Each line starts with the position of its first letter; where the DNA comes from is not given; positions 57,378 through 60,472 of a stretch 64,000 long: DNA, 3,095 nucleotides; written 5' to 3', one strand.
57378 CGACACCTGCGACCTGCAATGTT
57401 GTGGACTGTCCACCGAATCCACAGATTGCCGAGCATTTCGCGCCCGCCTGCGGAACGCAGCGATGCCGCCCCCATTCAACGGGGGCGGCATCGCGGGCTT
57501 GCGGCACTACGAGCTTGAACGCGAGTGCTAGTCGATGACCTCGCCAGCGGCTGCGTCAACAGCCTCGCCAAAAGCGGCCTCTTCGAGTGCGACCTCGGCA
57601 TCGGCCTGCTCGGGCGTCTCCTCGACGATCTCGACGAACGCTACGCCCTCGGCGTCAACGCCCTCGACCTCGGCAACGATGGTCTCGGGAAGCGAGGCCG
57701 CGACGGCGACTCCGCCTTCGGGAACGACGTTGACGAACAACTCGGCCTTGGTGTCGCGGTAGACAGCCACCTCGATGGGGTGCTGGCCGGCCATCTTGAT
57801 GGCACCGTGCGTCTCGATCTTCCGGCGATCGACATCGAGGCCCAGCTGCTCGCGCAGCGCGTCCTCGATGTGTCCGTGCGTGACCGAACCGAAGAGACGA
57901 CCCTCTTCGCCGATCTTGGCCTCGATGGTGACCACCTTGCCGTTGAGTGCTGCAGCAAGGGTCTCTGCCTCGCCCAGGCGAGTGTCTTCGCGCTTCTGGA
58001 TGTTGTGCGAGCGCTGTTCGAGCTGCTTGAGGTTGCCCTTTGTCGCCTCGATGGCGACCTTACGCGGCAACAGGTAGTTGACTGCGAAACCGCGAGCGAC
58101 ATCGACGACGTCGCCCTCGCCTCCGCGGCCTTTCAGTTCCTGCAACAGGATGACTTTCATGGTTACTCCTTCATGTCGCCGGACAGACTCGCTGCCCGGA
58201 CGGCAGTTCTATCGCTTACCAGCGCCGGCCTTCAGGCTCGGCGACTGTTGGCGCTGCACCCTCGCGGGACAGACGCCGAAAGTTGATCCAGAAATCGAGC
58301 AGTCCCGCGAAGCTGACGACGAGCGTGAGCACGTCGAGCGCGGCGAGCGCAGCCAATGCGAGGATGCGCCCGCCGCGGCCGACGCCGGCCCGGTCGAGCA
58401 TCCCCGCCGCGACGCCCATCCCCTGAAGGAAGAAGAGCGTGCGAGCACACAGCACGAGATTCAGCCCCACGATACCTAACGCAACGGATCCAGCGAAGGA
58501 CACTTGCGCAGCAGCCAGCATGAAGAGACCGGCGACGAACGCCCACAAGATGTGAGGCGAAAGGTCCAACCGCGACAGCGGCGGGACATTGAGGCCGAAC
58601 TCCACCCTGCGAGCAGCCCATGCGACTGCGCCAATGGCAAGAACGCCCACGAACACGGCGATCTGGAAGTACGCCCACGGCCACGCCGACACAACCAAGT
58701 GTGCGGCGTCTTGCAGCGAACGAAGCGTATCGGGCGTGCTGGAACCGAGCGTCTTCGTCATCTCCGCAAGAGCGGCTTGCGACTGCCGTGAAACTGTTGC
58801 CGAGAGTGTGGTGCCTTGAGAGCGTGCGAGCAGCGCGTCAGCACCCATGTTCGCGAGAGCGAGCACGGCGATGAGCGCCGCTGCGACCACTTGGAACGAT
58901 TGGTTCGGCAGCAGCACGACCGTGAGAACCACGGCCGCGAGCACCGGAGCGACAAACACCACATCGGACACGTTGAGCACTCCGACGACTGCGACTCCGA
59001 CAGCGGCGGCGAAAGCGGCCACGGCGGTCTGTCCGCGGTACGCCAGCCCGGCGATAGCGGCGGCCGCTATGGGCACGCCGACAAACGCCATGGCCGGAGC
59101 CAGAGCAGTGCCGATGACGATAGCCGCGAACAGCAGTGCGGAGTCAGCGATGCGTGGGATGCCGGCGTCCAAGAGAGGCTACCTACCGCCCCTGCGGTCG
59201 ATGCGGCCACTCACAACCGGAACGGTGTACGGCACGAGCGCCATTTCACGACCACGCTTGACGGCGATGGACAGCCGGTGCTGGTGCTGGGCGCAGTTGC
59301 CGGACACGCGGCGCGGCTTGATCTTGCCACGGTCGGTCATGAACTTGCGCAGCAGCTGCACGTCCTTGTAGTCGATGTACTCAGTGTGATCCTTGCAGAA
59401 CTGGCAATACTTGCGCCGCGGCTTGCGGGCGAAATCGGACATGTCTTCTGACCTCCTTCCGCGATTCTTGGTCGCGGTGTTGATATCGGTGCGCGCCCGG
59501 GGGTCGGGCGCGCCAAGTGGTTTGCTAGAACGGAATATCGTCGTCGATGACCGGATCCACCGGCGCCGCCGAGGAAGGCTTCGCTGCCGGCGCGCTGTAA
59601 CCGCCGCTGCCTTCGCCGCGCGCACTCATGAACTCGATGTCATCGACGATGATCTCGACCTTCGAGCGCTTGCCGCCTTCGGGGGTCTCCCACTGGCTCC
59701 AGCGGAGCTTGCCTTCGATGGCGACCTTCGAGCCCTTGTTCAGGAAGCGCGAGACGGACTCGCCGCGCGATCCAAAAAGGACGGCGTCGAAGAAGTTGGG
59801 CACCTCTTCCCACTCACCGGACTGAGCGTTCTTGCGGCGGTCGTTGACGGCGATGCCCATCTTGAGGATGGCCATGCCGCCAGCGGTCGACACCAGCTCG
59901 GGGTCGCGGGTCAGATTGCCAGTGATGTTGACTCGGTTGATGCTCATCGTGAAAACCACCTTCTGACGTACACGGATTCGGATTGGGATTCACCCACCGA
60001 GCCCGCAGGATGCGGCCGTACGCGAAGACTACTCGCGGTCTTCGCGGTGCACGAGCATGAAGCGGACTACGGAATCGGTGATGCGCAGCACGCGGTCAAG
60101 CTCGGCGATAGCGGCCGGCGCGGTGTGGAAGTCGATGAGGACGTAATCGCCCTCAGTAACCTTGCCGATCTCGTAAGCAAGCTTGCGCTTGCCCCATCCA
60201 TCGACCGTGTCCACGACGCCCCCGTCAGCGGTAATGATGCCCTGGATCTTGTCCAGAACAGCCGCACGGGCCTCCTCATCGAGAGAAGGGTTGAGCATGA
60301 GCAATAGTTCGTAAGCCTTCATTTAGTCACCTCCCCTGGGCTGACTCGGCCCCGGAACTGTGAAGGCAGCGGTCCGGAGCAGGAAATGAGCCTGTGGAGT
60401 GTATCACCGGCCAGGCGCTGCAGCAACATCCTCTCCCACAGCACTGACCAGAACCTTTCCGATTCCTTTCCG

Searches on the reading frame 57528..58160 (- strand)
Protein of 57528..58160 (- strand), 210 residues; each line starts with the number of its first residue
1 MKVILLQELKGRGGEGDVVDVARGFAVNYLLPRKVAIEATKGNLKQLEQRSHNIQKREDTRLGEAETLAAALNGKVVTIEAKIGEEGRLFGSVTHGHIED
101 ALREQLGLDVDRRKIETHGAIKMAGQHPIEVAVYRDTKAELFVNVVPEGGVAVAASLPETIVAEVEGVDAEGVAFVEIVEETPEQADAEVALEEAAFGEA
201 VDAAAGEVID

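Call 72: search_protein_families(library=pfam, proteins=[window:57528-58160:-], max_evalue=0.00001)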
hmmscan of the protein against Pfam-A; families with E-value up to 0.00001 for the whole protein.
window:57528-58160:- (210 aa): 2 families
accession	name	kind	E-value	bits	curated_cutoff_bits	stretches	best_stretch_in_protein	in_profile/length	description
PF03948.19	Ribosomal_L9_C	-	5.2e-25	88.1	23.2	1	64-146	2-85/86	Ribosomal protein L9, C-terminal domain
PF01281.25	Ribosomal_L9_N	-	1.1e-19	70.1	20.7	1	1-47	1-47/47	Ribosomal protein L9, N-terminal domain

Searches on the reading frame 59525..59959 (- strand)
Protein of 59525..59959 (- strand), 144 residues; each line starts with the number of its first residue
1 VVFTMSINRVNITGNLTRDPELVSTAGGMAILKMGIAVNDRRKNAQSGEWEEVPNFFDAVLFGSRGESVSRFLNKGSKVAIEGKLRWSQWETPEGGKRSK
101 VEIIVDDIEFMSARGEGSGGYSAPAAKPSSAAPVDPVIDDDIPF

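Call 72: search_protein_families(library=pfam, proteins=[window:59525-59959:-], max_evalue=0.00001)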
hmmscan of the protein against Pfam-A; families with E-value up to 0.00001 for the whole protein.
window:59525-59959:- (144 aa): 1 family
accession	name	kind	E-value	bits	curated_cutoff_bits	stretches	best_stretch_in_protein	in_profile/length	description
PF00436.31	SSB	-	2.3e-27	95.5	26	1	7-111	1-104/104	Single-strand binding protein family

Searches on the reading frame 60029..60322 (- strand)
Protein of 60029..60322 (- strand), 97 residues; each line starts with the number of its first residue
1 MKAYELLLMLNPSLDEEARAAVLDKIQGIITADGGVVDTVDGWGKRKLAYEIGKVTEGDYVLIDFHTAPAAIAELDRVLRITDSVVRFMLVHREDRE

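Call 72: search_protein_families(library=pfam, proteins=[window:60029-60322:-], max_evalue=0.00001)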
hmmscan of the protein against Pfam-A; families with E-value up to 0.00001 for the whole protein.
window:60029-60322:- (97 aa): 1 family
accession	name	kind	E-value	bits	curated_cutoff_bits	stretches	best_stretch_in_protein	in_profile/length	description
PF01250.22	Ribosomal_S6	-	5.7e-31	107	27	1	4-91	2-89/90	Ribosomal protein S6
